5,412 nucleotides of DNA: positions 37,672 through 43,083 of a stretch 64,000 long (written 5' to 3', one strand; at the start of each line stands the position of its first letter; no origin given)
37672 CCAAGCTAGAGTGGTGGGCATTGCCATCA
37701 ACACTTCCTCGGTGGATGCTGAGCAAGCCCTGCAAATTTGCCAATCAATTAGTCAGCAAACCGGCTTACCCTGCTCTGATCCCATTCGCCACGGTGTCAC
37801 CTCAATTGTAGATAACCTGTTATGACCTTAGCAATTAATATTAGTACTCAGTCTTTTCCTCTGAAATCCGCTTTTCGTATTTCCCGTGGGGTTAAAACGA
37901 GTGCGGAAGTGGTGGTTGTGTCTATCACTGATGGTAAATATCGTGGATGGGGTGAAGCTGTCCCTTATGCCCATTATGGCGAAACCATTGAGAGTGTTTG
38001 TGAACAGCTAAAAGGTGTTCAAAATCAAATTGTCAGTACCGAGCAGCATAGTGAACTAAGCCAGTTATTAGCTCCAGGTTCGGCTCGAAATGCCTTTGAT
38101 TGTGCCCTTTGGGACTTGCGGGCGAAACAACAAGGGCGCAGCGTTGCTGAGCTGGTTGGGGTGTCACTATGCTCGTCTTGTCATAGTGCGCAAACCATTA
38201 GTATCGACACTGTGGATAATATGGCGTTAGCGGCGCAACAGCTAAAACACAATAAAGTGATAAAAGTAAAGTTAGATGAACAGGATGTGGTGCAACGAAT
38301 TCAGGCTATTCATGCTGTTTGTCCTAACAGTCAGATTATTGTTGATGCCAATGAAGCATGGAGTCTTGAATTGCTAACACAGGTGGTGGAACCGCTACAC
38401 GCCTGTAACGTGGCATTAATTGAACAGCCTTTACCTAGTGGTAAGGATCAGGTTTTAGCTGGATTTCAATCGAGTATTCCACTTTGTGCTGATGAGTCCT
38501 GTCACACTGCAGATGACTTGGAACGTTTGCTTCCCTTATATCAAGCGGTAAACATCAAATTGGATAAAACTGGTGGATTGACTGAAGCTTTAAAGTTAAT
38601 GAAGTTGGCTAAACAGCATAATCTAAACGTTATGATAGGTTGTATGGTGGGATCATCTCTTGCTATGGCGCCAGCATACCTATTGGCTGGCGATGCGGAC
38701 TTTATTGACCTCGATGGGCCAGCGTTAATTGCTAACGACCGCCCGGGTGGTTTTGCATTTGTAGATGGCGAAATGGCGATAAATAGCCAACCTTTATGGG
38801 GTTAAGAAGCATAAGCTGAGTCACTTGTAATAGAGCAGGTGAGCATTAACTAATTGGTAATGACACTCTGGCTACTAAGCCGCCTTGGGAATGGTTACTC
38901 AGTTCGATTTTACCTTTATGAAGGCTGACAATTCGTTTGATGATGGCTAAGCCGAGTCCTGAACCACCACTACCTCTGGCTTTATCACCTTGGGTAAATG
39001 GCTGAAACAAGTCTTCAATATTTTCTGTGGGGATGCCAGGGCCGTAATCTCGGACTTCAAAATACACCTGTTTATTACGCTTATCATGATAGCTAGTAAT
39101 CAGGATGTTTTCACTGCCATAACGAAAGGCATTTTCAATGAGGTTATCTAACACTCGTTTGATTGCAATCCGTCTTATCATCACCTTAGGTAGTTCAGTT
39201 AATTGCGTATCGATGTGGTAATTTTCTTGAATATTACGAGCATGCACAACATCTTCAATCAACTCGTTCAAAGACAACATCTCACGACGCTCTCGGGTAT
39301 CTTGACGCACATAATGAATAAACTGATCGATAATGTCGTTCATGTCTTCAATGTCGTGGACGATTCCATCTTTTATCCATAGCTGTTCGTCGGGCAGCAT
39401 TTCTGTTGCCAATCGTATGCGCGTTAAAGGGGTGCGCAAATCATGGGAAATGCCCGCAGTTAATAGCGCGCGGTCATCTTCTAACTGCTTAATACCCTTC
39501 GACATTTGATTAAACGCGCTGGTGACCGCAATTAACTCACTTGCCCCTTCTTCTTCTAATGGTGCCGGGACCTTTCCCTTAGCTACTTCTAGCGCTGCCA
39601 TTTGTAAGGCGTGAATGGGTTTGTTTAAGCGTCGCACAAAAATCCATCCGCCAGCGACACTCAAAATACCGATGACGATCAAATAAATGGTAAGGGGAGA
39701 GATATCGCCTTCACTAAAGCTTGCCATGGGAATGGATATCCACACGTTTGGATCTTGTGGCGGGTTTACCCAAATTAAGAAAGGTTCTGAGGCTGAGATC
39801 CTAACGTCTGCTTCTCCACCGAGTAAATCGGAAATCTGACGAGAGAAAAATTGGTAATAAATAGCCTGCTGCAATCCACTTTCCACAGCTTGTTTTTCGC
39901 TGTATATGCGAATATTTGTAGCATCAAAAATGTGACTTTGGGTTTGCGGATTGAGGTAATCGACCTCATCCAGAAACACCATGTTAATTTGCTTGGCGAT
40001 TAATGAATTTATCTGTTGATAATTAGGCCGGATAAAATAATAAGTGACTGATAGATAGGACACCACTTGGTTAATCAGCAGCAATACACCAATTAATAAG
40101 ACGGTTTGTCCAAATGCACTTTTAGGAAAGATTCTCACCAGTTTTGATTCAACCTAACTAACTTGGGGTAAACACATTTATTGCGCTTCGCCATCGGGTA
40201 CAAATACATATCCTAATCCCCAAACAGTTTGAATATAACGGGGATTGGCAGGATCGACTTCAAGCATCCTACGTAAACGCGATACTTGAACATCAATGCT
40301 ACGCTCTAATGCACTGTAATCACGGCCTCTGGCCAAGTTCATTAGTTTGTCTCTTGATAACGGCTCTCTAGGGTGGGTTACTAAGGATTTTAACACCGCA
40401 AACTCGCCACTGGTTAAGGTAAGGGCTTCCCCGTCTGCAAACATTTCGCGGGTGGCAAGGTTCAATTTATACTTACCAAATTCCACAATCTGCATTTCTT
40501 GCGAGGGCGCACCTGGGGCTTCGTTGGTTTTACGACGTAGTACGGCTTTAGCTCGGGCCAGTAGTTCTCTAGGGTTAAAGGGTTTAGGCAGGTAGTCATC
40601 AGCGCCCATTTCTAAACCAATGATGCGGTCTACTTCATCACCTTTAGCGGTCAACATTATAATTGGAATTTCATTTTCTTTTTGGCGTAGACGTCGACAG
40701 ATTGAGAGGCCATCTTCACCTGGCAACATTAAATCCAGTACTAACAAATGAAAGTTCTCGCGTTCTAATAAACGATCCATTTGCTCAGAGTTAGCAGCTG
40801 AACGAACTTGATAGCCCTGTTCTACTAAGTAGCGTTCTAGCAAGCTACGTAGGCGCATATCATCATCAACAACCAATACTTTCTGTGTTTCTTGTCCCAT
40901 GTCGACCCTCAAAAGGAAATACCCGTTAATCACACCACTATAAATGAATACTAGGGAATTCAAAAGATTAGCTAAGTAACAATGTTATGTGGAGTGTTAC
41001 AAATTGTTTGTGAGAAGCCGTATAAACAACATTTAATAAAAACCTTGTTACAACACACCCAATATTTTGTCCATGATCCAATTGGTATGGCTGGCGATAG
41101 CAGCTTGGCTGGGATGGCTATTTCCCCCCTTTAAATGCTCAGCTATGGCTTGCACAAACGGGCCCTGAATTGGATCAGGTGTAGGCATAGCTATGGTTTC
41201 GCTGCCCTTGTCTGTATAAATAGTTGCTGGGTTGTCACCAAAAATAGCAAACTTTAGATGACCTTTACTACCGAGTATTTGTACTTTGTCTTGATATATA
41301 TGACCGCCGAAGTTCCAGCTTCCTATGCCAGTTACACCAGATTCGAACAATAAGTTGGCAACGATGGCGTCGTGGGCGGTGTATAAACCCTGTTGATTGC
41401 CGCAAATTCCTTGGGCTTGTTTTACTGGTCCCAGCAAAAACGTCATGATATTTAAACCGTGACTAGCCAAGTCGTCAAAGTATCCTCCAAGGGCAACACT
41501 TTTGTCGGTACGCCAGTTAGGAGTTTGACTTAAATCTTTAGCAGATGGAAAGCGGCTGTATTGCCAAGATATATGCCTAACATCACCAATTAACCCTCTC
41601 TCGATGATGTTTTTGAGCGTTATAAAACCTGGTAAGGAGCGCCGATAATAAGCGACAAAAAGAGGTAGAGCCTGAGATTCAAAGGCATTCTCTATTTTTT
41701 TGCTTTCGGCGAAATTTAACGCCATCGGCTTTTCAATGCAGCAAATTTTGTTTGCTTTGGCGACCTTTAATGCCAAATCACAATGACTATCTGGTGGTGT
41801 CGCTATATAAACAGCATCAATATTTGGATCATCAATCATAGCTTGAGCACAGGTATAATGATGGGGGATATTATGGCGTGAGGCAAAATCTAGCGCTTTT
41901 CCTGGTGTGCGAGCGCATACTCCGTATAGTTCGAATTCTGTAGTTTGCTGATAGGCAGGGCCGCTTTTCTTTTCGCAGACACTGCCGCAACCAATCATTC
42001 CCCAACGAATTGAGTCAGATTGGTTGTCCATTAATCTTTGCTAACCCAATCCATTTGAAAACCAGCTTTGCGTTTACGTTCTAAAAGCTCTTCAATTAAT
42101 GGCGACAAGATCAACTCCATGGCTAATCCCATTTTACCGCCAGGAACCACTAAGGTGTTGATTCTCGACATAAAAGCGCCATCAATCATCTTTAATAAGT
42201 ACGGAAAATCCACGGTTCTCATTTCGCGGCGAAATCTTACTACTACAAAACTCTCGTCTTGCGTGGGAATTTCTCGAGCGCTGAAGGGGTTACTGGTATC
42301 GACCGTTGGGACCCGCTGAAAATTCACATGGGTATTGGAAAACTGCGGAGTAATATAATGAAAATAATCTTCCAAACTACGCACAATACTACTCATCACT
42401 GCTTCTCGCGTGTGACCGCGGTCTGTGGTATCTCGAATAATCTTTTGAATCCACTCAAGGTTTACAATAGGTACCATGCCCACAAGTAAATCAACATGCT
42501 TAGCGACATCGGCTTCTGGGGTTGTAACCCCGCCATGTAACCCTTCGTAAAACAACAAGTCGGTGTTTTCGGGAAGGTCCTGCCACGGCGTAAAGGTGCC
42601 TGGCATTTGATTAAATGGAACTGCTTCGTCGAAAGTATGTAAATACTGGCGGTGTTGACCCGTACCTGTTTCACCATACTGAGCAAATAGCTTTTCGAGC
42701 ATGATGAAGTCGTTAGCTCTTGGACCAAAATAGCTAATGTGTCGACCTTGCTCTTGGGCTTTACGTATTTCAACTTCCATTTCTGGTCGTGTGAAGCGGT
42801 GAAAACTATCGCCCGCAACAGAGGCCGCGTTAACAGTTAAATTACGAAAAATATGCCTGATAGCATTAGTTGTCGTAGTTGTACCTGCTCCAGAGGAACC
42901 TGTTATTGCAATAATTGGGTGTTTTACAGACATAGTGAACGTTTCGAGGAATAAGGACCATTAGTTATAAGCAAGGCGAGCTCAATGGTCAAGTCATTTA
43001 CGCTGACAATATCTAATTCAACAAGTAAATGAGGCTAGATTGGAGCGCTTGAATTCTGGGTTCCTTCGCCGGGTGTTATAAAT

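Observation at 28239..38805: D-glutamate/D-peptide utilisation locus: TonB receptor, two exported hydrolases, LysR and dgcNA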

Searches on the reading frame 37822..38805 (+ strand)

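Call 3: search_protein_families(library=pfam, proteins=[window:37822-38805:+])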
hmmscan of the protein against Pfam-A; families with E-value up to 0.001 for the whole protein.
window:37822-38805:+ (327 aa): 2 families
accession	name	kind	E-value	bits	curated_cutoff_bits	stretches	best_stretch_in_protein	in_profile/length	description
PF13378.12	MR_MLE_C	-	2.6e-27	96.4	29.4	1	143-288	14-167/219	Enolase C-terminal domain-like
PF02746.21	MR_MLE_N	-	7.9e-15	55.5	22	1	11-113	10-117/117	Mandelate racemase / muconate lactonizing enzyme, N-terminal domain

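Call 4: search_protein_families(library=ncbifam, proteins=[window:37822-38805:+])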
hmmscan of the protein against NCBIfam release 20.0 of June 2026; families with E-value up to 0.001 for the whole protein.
window:37822-38805:+ (327 aa): 15 families
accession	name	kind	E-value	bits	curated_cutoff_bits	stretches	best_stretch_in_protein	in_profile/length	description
NF042940.1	racemase_DgcA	equivalog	2.8e-130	434.3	400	1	6-327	2-323/323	N-acetyl-D-Glu racemase DgcA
NF011708.0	PRK15129.1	equivalog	3.1e-93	312.3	343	1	5-319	4-320/321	L-Ala-D/L-Glu epimerase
NF041118.1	A_G_epim_Thtga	equivalog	7.3e-34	117.4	500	1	5-310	6-330/341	L-Ala-D/L-Glu epimerase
TIGR01928.1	menC_lowGC_arch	equivalog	1.1e-29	103.5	200.65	1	11-289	4-297/325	o-succinylbenzoate synthase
TIGR02534.1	mucon_cyclo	subfamily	3.2e-21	75.8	334.95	1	17-282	16-304/368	muconate/chloromuconate family cycloisomerase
NF043002.1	HProlDhtase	equivalog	4.5e-17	61.9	500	1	81-281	94-300/366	cis-3-hydroxy-L-proline dehydratase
TIGR01927.1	menC_gam_Gplu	equivalog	9.1e-17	61.3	130.55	1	13-289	6-279/307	o-succinylbenzoate synthase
NF003473.0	PRK05105.1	equivalog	3.4e-15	55.9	236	1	30-283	31-281/331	o-succinylbenzoate synthase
NF047820.1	TalGalacDh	equivalog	4.2e-14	52.2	500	1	89-286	108-317/371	L-talarate/galactarate dehydratase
NF002782.0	PRK02901.1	equivalog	1.8e-13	50.2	288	1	42-289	41-255/328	o-succinylbenzoate synthase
NF002739.0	PRK02714.1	equivalog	9e-13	48.4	259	1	6-287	6-285/320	o-succinylbenzoate synthase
NF010624.0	PRK14017.1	equivalog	4.1e-11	42.6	311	1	87-283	81-294/382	galactonate dehydratase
NF040866.1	AraD_Arch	equivalog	1.6e-06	27.4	650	1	91-271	106-299/372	arabinonate dehydratase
NF040790.2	glucon_galact_dh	equivalog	4.2e-06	25.8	750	0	27-115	23-120/390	bifunctional D-gluconate/D-galactonate dehydratase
NF043051.1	ManoateDhtManD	equivalog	0.00053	18.9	550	0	87-117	84-114/403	D-mannonate dehydratase ManD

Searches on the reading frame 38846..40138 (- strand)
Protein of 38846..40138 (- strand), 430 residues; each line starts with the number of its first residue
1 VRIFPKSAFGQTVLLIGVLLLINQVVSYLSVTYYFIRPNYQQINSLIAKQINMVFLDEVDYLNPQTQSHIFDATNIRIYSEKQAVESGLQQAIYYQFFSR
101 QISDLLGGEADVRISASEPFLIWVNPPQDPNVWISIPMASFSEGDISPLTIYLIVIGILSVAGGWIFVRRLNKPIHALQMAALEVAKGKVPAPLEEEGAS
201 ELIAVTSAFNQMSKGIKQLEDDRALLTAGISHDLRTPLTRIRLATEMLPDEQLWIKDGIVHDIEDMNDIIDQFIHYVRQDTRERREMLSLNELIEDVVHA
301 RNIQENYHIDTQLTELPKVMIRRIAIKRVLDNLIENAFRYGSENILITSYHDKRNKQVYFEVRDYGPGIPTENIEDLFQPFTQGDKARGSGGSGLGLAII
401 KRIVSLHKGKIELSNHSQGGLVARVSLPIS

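Call 5: search_protein_families(library=pfam, proteins=[window:38846-40138:-])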
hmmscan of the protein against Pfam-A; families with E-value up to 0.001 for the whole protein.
window:38846-40138:- (430 aa): 4 families
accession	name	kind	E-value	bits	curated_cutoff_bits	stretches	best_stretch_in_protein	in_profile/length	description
PF02518.31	HATPase_c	-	3.8e-25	88.9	26.4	1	324-429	4-109/111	Histidine kinase-, DNA gyrase B-, and HSP90-like ATPase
PF00512.31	HisKA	-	2.3e-11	44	26.9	1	223-281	2-65/66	His Kinase A (phospho-acceptor) domain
PF00672.30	HAMP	-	1.8e-07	31.8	25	1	167-217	2-52/53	HAMP domain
PF13581.12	HATPase_c_2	-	0.0006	20.3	27.4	1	329-405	39-110/127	Histidine kinase-like ATPase domain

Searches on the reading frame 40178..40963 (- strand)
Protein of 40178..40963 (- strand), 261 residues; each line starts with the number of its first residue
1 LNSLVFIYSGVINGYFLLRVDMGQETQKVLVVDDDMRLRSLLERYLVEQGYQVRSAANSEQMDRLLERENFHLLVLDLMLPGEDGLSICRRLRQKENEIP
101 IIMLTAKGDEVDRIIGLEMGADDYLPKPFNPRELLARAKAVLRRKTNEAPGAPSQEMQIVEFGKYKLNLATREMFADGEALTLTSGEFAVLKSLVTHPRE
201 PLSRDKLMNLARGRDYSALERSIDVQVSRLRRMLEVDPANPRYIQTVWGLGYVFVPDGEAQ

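Call 5: search_protein_families(library=pfam, proteins=[window:40178-40963:-])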
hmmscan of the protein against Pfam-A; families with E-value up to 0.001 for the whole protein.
window:40178-40963:- (261 aa): 2 families
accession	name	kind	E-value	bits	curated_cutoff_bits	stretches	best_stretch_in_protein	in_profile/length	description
PF00072.30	Response_reg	-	3.9e-31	107.9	30.2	1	29-138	1-110/111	Response regulator receiver domain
PF00486.34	Trans_reg_C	-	8e-23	80.8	26.2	1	178-254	1-77/77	Transcriptional regulatory protein, C terminal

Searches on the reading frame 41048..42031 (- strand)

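Call 5: search_protein_families(library=pfam, proteins=[window:41048-42031:-])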
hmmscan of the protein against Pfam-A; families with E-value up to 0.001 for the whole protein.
window:41048-42031:- (327 aa): 3 families
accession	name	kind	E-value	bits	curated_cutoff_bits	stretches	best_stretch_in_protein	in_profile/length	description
PF01408.29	GFO_IDH_MocA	-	9.9e-23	81.5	24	1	8-128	1-120/120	Oxidoreductase family, NAD-binding Rossmann fold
PF22725.1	GFO_IDH_MocA_C3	-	5.1e-21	75.4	27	1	136-259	1-123/124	GFO/IDH/MocA C-terminal domain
PF02894.22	GFO_IDH_MocA_C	-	6.5e-10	39.6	22.9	1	140-269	1-129/218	Oxidoreductase family, C-terminal alpha/beta domain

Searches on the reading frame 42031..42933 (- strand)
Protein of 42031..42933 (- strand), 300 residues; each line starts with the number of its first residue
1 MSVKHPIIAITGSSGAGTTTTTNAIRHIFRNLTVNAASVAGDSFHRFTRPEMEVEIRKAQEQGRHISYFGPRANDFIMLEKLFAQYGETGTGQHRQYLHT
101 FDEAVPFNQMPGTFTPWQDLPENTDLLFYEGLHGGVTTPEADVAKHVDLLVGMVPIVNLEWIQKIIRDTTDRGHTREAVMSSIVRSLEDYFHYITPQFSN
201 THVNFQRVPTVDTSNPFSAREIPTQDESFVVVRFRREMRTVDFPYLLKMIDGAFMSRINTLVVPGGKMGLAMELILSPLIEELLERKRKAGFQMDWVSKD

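Call 5: search_protein_families(library=pfam, proteins=[window:42031-42933:-])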
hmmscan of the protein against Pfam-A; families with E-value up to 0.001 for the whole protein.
window:42031-42933:- (300 aa): 1 family
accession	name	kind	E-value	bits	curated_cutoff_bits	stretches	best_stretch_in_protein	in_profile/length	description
PF00485.24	PRK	-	6.2e-67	225.7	22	1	7-214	1-196/196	Phosphoribulokinase / Uridine kinase family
